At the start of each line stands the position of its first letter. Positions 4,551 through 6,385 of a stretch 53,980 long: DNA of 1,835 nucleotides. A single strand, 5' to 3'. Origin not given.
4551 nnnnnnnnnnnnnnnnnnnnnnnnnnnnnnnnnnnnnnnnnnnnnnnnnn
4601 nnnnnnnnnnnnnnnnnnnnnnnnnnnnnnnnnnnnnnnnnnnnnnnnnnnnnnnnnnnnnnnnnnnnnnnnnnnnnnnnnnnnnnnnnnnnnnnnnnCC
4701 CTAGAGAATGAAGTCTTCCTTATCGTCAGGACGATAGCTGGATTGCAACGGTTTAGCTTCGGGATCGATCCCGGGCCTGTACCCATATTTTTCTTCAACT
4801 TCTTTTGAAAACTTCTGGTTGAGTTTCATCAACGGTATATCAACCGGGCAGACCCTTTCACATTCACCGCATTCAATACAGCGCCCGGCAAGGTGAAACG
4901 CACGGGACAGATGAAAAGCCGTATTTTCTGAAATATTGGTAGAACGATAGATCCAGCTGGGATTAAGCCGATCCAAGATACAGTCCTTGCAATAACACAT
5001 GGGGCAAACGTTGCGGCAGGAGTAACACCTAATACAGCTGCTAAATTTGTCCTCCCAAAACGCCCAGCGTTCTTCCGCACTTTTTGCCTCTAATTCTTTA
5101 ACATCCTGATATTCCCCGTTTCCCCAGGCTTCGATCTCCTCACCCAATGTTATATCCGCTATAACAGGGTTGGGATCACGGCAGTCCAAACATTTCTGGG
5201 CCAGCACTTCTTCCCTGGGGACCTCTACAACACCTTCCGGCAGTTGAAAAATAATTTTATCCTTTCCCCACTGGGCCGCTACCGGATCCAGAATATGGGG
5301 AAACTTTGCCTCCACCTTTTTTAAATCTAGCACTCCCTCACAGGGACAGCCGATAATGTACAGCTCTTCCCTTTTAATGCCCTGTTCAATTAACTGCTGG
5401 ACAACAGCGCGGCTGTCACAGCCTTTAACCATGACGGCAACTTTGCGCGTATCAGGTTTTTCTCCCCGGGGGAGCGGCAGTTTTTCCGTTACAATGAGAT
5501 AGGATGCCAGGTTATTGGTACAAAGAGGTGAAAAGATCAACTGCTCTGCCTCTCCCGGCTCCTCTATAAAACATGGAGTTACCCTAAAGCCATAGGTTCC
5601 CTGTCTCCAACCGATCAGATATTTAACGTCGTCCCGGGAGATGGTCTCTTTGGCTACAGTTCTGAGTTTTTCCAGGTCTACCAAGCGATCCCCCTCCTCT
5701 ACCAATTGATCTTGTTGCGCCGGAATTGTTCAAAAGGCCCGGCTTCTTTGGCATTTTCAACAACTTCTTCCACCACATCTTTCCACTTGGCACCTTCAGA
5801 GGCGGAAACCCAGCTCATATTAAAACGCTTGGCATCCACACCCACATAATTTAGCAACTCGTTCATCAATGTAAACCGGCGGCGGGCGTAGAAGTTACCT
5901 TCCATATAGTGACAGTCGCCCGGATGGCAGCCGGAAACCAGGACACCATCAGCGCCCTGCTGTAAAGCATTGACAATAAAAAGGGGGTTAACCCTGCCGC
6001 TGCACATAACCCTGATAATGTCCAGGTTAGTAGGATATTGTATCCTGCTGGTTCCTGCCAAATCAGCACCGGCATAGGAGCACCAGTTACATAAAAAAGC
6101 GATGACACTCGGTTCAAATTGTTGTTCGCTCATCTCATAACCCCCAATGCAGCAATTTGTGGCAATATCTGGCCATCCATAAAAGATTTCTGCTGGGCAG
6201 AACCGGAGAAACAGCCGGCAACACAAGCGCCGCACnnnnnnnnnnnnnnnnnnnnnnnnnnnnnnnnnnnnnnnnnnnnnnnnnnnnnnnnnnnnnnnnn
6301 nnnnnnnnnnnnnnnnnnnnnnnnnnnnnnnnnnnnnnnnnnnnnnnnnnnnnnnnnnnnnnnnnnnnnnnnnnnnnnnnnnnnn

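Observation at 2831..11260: Eight-gene redox cluster joining EtfAB to HdrA-MvhD, three Flx-like subunits and a soluble HdrD-like protein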

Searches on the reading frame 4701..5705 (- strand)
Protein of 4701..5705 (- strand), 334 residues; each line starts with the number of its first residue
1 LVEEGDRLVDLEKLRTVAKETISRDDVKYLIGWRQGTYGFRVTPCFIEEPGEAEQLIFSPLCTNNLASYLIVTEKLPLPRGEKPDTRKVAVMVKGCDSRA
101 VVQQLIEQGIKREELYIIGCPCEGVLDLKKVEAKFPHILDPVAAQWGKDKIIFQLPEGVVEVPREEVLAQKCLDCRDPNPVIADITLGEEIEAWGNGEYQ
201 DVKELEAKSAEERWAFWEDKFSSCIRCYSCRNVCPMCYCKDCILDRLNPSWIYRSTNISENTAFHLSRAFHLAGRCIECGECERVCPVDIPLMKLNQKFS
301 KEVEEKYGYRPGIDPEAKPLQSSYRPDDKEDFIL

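Call 3: search_protein_families(library=pfam, proteins=[window:4701-5705:-])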
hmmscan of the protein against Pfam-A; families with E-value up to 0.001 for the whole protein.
window:4701-5705:- (334 aa): 13 families
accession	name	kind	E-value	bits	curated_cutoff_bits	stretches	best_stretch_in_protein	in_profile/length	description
PF13534.11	Fer4_17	-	1.5e-07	32.3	22.2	1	223-290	1-60/61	4Fe-4S dicluster domain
PF12797.12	Fer4_2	-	3.9e-06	26.9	24.5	1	221-235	7-21/22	4Fe-4S binding domain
PF00037.32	Fer4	-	3.9e-06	26.9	21.1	1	274-290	6-22/24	4Fe-4S binding domain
PF13187.11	Fer4_9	-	7.4e-06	26.3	27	1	224-289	2-50/52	4Fe-4S dicluster domain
PF13183.11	Fer4_8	-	1.7e-05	25.7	27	1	222-290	3-68/68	4Fe-4S dicluster domain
PF13746.11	Fer4_18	-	1.8e-05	25.4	27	0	268-292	53-77/114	4Fe-4S dicluster domain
PF13237.11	Fer4_10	-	4.2e-05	23.8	25.5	0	221-287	6-53/53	4Fe-4S dicluster domain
PF17179.9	Fer4_22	-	9.8e-05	23.6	27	0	223-242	1-20/95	4Fe-4S dicluster domain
PF04432.18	FrhB_FdhB_C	-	0.00035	20.9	23.3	1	87-189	2-112/150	Coenzyme F420 hydrogenase/dehydrogenase, beta subunit C terminus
PF14697.11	Fer4_21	-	0.00061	20.3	35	0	274-288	39-53/59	4Fe-4S dicluster domain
PF12800.12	Fer4_4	-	0.00062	20.3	24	0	274-288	2-16/17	4Fe-4S binding domain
PF12838.12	Fer4_7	-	0.00078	20.3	27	0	275-294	1-20/52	4Fe-4S dicluster domain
PF12837.12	Fer4_6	-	0.00084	19.6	25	1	274-290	7-23/24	4Fe-4S binding domain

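Call 4: search_protein_families(library=ncbifam, proteins=[window:4701-5705:-])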
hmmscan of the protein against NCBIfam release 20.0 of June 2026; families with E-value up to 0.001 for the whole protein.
window:4701-5705:- (334 aa): 18 families
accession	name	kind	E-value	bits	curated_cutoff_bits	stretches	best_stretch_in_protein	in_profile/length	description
NF003454.1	PRK05035.1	equivalog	3.7e-08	32.3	345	1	220-296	365-428/556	electron transport complex subunit RsxC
NF041837.1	rnfC_Methano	equivalog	7.1e-08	31.7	650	1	218-303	354-426/438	Rnf electron transport complex subunit RnfC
TIGR01945.1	rnfC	subfamily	2.4e-07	29.7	245.95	1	218-303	359-431/435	RnfABCDGE type electron transport complex subunit C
NF045670.1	quin_L_LdhH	equivalog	4.7e-06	25.2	800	1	221-308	303-388/706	L-lactate dehydrogenase (quinone) large subunit LdhH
TIGR01971.1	NuoI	subfamily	4.9e-06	26.1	113.05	0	274-307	81-114/121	NADH-quinone oxidoreductase, chain I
NF038196.1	ferrodoxin_EFR1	subfamily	1.5e-05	25.2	75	1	261-289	171-199/242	EFR1 family ferrodoxin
TIGR00403.1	ndhI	equivalog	7.5e-05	22.4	302.35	0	273-306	61-92/183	NAD(P)H-quinone oxidoreductase subunit I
NF004898.0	PRK06259.1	equivalog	0.00015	20.6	385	1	219-293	131-205/488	fumarate reductase (CoM/CoB) subunit TfrB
TIGR00273.1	TIGR00273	equivalog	0.00017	20.6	444.8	1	223-311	294-379/432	LutB/LldF family L-lactate oxidation iron-sulfur protein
NF009053.0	PRK12387.1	subfamily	0.00019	21.2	204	0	273-306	72-103/180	formate hydrogenlyase complex iron-sulfur subunit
NF008434.0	PRK11274.1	equivalog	0.00033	19.7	333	1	219-306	20-105/409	glycolate oxidase subunit GlcF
NF043039.1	HgcAB_like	equivalog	0.00036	20.3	285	0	273-298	299-324/350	HgcAB-like fusion protein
NF058577.1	FdxA_fam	equivalog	0.00042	20.4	65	1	273-289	6-51/52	4Fe-4S ferredoxin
NF040833.1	sulfhyd_HydB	equivalog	0.00043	19.2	750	0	210-241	219-250/367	NADPH-dependent hydrogenase/sulfhydrogenase 1 subunit beta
NF010590.0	PRK13984.1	equivalog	0.00049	18.4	946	0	264-314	38-89/611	putative oxidoreductase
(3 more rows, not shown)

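Call 81: search_solved_structures(query=window:4701-5705:-, max_evalue=0.01)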
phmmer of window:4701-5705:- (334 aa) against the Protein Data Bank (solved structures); distinct sequences matched with E-value up to 0.01: 9.
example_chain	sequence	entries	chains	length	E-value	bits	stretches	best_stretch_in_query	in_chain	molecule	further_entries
9t1s_M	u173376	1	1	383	7e-28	100.7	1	132-320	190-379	formate dehydrogenase (coenzyme F420)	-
8rvu_E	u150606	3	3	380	1.4e-21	80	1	172-323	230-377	Formate dehydrogenase, beta subunit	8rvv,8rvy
7bkb_E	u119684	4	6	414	9.5e-21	77.3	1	197-315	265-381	Formate dehydrogenase, beta subunit (F420)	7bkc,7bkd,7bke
1fca_A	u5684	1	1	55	0.0015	20.7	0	272-292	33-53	FERREDOXIN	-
8esw_S8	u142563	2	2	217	0.0026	20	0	274-309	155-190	NADH dehydrogenase (ubiquinone) 23 kDa subunit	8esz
1clf_A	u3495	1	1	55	0.0035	19.5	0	273-293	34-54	FERREDOXIN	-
9g03_E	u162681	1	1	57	0.0073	18.5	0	274-292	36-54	Ferredoxin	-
7eu3_I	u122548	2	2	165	0.0084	18.3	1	273-307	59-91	NAD(P)H-quinone oxidoreductase subunit I, chloroplastic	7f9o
1fdn_A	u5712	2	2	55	0.009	18.2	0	273-292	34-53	FERREDOXIN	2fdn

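Call 90: predict_structure(alignment_id=A3)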
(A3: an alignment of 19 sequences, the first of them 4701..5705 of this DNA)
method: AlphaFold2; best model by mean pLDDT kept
length: 334 residues; sequences in the alignment: 19
mean_pLDDT: 65.1   pTM: 0.55
mean pLDDT of the five models: 65.1, 62.9, 62.4, 61.1, 54.0
residues with pLDDT >= 90: 32; 70-90: 133; 50-70: 72; < 50: 97
segments of 3 or more residues with pLDDT < 50: 1-6, 71-75, 223-275, 280-283, 285-290, 318-334
pLDDT, mean of each block of 10 residues (from residue 1): 48 91 90 81 83 88 63 51 80 76 69 85 85 84 86 91 90 76 83 62 62 62 37 32 33 30 40 45 47 55 66 54 37 27
secondary structure, 60 per line:
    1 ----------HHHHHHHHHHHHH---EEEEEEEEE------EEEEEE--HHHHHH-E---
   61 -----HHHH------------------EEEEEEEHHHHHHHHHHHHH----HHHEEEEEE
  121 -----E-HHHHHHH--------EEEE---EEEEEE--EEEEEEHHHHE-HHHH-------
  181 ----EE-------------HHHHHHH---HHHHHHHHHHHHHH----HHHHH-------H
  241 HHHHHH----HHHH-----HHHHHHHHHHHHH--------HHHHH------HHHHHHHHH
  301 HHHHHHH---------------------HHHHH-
elements in order: H11-23 E27-35 E42-47 H50-55 H66-69 E88-94 H95-107 E115-120 H128-134 E143-146 E150-155 E158-163 H164-167 H170-173 H200-206 H210-223 H228-232 H240-246 H251-254 H260-272 H281-285 H292-307 H329-333

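Call 93: fold_search(model_id=the predicted structure, library=pdb)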
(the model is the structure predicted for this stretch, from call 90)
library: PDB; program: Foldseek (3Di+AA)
matches with E <= 10: 559; with E <= 0.001: 15
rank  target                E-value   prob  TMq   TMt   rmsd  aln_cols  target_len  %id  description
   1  7bkb_E                1.9e-12  1.00  0.42  0.35  20.9       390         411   20  Formate dehydrogenase - heterodisulfide reductase - formylmethanofuran dehydrogenase complex from Methanospirillum hun (released 2021-09-29)
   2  8rvu_E                4.0e-12  1.00  0.41  0.37  20.9       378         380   21  CryoEM structure of the Elp-Hdr complex of Methanothermobacter marburgensis state 2 (composite structure) (released 2025-05-14)
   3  4ci0_C                8.1e-07  1.00  0.39  0.45   5.2       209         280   12  Electron cryo-microscopy of F420-reducing NiFe hydrogenase Frh (released 2014-02-26)
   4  5dqr_C                6.8e-06  1.00  0.37  0.30   4.8       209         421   19  The crystal structure of Arabidopsis 7-hydroxymethyl chlorophyll a reductase (HCAR) (released 2016-04-20)
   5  5dqr_D                7.7e-06  1.00  0.35  0.29   5.1       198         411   20  The crystal structure of Arabidopsis 7-hydroxymethyl chlorophyll a reductase (HCAR) (released 2016-04-20)
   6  5dqr_F                7.7e-06  1.00  0.35  0.29   5.0       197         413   20  The crystal structure of Arabidopsis 7-hydroxymethyl chlorophyll a reductase (HCAR) (released 2016-04-20)
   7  7npa_A                1.1e-05  1.00  0.36  0.21   5.4       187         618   17  Crystal structure of the Coenzyme F420-dependent sulfite reductase from Methanothermococcus thermolithotrophicus at 1. (released 2022-03-23)
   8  7npa_D                1.7e-05  1.00  0.37  0.21   5.1       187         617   16  Crystal structure of the Coenzyme F420-dependent sulfite reductase from Methanothermococcus thermolithotrophicus at 1. (released 2022-03-23)
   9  7npa_N                2.4e-05  1.00  0.38  0.22   5.6       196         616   17  Crystal structure of the Coenzyme F420-dependent sulfite reductase from Methanothermococcus thermolithotrophicus at 1. (released 2022-03-23)
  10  6qii_B                3.3e-05  1.00  0.38  0.43   4.0       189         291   14  Xenon derivatization of the F420-reducing [NiFe] hydrogenase complex from Methanosarcina barkeri (released 2019-10-23)
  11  7np8_A                3.7e-05  1.00  0.34  0.20   6.1       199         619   14  Crystal structure of the Coenzyme F420-dependent sulfite reductase from Methanocaldococcus jannaschii at 2.3-A resolut (released 2022-03-23)
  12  6qgr_B                3.9e-05  1.00  0.36  0.40   4.8       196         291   13  The F420-reducing [NiFe] hydrogenase complex from Methanosarcina barkeri at the Nia-S state (released 2019-10-23)
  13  8riu_B                5.0e-05  1.00  0.36  0.33   5.9       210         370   12  Crystal structure of the F420-reducing carbon monoxide dehydrogenase component from the ethanotroph Candidatus Ethanop (released 2024-10-02)
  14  7np8_B                7.8e-05  1.00  0.33  0.19   6.1       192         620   15  Crystal structure of the Coenzyme F420-dependent sulfite reductase from Methanocaldococcus jannaschii at 2.3-A resolut (released 2022-03-23)
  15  8rja_E                2.6e-04  1.00  0.35  0.33   5.8       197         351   17  Crystal structure of the F420-reducing formylmethanofuran dehydrogenase complex from the ethanotroph Candidatus Ethano (released 2024-10-02)
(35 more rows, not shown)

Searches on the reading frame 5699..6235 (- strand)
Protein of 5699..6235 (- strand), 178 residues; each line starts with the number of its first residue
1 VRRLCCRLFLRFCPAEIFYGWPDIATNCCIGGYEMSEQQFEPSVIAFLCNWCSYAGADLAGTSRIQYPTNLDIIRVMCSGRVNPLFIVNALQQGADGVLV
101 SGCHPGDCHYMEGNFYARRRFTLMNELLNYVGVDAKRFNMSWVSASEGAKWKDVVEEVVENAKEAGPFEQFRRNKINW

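Call 3: search_protein_families(library=pfam, proteins=[window:5699-6235:-])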
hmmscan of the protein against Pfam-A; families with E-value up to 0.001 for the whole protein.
window:5699-6235:- (178 aa): 1 family
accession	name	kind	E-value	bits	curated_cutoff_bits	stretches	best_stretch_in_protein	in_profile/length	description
PF02662.21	FlpD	-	1e-52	177.7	22.3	1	44-165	1-122/123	Methyl-viologen-reducing hydrogenase, delta subunit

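Call 4: search_protein_families(library=ncbifam, proteins=[window:5699-6235:-])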
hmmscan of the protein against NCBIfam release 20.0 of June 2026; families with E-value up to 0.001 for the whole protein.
window:5699-6235:- (178 aa): 4 families
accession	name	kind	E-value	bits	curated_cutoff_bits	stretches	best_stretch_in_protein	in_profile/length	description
NF040770.1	hetero_SS_HdrA2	exception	5.5e-53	180.2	1100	1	37-169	643-775/777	CoB-CoM heterodisulfide reductase HdrA2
NF045873.1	F420_non_VhuD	exception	1.7e-35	122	215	1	41-167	1-127/132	F420-non-reducing hydrogenase iron-sulfur subunit VhuD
NF041891.1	hdrA_Methbact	equivalog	5.5e-12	44.7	1300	1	28-142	630-738/762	ferredoxin:CoB-CoM heterodisulfide reductase subunit HdrA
NF041778.1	hetero_SS_HdrA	equivalog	0.00054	17.9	1400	1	42-102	654-714/771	ferredoxin:CoB-CoM heterodisulfide reductase subunit HdrA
